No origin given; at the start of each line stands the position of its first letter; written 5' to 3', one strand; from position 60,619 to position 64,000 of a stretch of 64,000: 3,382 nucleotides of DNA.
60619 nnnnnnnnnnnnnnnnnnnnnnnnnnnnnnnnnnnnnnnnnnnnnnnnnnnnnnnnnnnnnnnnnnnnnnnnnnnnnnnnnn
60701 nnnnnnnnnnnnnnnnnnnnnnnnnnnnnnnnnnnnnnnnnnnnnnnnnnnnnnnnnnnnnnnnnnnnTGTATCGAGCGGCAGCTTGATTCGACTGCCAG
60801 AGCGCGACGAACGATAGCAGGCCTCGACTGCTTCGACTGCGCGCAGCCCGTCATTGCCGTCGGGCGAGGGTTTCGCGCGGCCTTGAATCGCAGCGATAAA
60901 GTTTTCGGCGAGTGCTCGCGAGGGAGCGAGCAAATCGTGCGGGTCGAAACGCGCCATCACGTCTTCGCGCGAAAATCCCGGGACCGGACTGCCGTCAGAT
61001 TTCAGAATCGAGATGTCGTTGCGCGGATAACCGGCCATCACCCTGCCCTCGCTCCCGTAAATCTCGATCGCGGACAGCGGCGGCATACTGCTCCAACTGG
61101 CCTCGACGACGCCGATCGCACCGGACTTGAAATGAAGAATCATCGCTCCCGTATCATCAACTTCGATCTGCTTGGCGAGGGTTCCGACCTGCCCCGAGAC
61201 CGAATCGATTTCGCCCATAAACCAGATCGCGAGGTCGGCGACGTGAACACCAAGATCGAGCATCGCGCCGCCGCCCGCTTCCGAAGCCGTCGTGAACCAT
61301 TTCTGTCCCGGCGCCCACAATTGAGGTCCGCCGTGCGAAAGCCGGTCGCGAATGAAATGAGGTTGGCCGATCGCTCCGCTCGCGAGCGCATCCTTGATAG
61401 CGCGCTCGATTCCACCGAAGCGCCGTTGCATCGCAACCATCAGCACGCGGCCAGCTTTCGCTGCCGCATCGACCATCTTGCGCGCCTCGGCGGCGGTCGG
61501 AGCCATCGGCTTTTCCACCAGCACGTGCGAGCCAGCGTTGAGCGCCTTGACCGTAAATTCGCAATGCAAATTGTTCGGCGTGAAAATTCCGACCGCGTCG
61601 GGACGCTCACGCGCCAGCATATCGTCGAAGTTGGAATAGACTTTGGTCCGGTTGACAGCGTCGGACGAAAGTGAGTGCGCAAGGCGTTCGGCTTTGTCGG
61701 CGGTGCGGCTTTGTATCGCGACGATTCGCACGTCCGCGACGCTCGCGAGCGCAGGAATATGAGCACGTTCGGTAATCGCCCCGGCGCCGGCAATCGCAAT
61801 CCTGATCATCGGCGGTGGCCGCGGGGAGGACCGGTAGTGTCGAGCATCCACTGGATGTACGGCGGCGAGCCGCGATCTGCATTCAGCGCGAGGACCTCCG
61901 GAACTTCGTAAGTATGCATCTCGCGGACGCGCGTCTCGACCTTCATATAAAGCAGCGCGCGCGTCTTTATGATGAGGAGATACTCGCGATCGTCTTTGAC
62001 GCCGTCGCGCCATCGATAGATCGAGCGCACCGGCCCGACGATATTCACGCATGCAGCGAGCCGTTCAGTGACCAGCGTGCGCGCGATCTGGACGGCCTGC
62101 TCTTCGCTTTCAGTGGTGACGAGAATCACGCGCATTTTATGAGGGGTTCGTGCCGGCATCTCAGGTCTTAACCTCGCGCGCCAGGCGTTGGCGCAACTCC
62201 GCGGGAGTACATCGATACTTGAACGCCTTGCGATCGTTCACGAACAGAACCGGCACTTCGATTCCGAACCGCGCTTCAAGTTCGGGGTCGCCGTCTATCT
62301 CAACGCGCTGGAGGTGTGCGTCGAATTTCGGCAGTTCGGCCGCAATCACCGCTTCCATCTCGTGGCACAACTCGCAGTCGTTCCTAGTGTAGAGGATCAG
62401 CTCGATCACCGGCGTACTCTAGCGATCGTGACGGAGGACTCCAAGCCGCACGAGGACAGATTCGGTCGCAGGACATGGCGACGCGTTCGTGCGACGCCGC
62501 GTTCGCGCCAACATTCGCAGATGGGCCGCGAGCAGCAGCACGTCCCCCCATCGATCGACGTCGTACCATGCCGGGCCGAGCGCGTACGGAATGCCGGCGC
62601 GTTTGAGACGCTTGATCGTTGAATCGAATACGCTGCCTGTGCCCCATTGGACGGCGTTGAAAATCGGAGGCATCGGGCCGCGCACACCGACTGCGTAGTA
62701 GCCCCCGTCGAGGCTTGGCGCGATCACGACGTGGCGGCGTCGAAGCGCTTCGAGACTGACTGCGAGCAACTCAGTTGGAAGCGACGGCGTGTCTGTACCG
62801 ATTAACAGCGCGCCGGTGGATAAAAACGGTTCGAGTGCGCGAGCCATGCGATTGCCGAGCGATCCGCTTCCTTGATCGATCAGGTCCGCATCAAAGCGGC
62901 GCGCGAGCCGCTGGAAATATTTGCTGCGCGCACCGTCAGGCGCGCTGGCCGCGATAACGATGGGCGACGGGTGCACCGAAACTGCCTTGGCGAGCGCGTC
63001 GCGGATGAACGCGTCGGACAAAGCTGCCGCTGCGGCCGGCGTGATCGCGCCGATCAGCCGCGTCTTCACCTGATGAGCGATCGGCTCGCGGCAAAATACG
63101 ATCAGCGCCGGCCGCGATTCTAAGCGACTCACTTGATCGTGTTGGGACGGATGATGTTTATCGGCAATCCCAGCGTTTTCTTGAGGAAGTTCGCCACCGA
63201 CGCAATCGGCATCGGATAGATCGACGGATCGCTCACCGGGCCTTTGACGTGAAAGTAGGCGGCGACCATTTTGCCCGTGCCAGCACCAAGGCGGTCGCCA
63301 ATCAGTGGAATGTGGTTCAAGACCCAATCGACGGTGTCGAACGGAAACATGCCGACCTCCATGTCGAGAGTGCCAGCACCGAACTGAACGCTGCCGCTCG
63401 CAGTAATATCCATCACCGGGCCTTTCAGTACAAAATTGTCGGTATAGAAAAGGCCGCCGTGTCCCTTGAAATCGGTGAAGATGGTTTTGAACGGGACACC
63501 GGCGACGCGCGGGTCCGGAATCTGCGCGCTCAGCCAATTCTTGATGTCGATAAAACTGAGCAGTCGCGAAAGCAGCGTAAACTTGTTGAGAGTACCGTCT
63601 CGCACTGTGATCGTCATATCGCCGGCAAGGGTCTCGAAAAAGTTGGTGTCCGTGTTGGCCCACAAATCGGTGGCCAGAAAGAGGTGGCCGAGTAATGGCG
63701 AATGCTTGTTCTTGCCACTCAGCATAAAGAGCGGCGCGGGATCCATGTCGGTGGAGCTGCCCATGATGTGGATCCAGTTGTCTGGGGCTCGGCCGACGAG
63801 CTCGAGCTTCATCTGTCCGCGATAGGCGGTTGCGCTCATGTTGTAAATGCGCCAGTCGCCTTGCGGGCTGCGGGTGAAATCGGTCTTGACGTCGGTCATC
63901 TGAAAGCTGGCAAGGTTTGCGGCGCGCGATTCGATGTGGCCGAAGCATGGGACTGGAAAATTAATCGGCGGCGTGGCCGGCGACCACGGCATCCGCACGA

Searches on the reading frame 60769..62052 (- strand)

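Call 24: search_protein_families(library=pfam, proteins=[window:60769-62052:-], max_evalue=0.001)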
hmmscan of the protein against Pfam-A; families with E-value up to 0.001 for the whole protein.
window:60769-62052:- (428 aa): 3 families
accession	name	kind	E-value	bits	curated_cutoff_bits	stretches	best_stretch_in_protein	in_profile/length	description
PF22725.1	GFO_IDH_MocA_C3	-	8.2e-32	110.3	27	1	217-338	2-123/124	GFO/IDH/MocA C-terminal domain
PF01408.29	GFO_IDH_MocA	-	5.5e-28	98.5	24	1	83-207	1-119/120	Oxidoreductase family, NAD-binding Rossmann fold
PF02894.22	GFO_IDH_MocA_C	-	2.2e-22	80.4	22.9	1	220-424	1-218/218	Oxidoreductase family, C-terminal alpha/beta domain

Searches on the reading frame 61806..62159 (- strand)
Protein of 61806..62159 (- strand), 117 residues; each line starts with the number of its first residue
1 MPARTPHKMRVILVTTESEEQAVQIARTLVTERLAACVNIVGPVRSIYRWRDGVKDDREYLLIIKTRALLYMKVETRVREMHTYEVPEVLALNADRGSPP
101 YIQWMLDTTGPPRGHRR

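Call 24: search_protein_families(library=pfam, proteins=[window:61809-62159:-], max_evalue=0.001)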
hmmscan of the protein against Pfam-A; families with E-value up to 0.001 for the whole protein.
window:61809-62159:- (117 aa): 1 family
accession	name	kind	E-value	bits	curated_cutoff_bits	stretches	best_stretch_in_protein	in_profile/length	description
PF03091.20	CutA1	-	3.6e-35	120.2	22.4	1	11-106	2-97/99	CutA1 divalent ion tolerance protein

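Call 43: find_encoding_contigs(protein=window:61806-62159:-, flank=10000, max_places=4)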
Protein window:61806-62159:- (117 aa): 3 contigs read that carry it; 3 places shown.
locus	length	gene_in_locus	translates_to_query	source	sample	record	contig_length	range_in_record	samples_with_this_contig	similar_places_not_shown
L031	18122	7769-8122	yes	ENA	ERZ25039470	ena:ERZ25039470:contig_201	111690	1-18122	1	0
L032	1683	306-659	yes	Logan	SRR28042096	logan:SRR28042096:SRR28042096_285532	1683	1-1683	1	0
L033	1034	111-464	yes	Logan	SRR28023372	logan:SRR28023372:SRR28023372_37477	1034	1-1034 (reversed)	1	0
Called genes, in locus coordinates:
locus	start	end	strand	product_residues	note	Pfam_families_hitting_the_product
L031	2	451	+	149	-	?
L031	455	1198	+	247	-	PF01182:Glucosamine_iso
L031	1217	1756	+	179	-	PF11159:DUF2939 (weak)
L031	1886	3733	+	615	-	PF00009:GTP_EFTU, PF01926:MMR_HSR1 (faint), PF00679:EFG_C, PF21018:BipA_C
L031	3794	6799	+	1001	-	PF13116:YhdP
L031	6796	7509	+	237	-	PF09837:DUF2064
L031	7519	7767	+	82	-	PF05768:Glrx-like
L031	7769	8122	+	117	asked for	PF03091:CutA1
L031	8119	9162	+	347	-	PF01408:GFO_IDH_MocA, PF02894:GFO_IDH_MocA_C, PF22725:GFO_IDH_MocA_C3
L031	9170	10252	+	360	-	PF00155:Aminotran_1_2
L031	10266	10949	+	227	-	PF01195:Pept_tRNA_hydro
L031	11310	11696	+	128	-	-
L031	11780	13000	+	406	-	PF00579:tRNA-synt_1b, PF01479:S4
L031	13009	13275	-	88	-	-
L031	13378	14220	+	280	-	PF00378:ECH_1, PF16113:ECH_2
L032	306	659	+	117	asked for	PF03091:CutA1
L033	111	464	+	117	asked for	PF03091:CutA1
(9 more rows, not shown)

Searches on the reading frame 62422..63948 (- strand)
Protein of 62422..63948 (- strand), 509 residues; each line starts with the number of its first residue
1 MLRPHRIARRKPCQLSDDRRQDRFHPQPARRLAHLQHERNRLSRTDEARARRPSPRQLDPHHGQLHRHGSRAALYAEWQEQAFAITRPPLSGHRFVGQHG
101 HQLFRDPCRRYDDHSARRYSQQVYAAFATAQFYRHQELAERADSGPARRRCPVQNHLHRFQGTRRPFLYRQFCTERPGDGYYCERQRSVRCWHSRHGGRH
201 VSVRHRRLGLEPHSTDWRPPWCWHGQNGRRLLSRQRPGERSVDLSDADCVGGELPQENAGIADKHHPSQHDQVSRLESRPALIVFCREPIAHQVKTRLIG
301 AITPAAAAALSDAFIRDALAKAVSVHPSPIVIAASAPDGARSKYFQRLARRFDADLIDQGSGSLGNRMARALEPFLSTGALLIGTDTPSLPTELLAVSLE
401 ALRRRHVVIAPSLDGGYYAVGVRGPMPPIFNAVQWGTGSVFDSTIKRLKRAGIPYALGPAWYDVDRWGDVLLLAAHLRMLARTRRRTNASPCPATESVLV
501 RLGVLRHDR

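Call 24: search_protein_families(library=pfam, proteins=[window:62422-63948:-], max_evalue=0.001)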
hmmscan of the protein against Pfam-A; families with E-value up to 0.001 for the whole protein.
window:62422-63948:- (509 aa): 1 family
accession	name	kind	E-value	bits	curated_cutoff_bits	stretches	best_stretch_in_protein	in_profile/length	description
PF09837.15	DUF2064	-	4.7e-23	81.7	25.8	1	330-437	13-120/120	Uncharacterized protein conserved in bacteria (DUF2064)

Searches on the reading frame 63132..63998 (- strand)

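Call 24: search_protein_families(library=pfam, proteins=[window:63132-63998:-], max_evalue=0.001)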
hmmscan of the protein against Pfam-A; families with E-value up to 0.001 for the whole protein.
window:63132-63998:- (289 aa): 1 family
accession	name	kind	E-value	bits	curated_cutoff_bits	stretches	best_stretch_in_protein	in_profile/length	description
PF13116.12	YhdP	-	8.2e-10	37.7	46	1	113-260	1060-1224/1224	YhdP protein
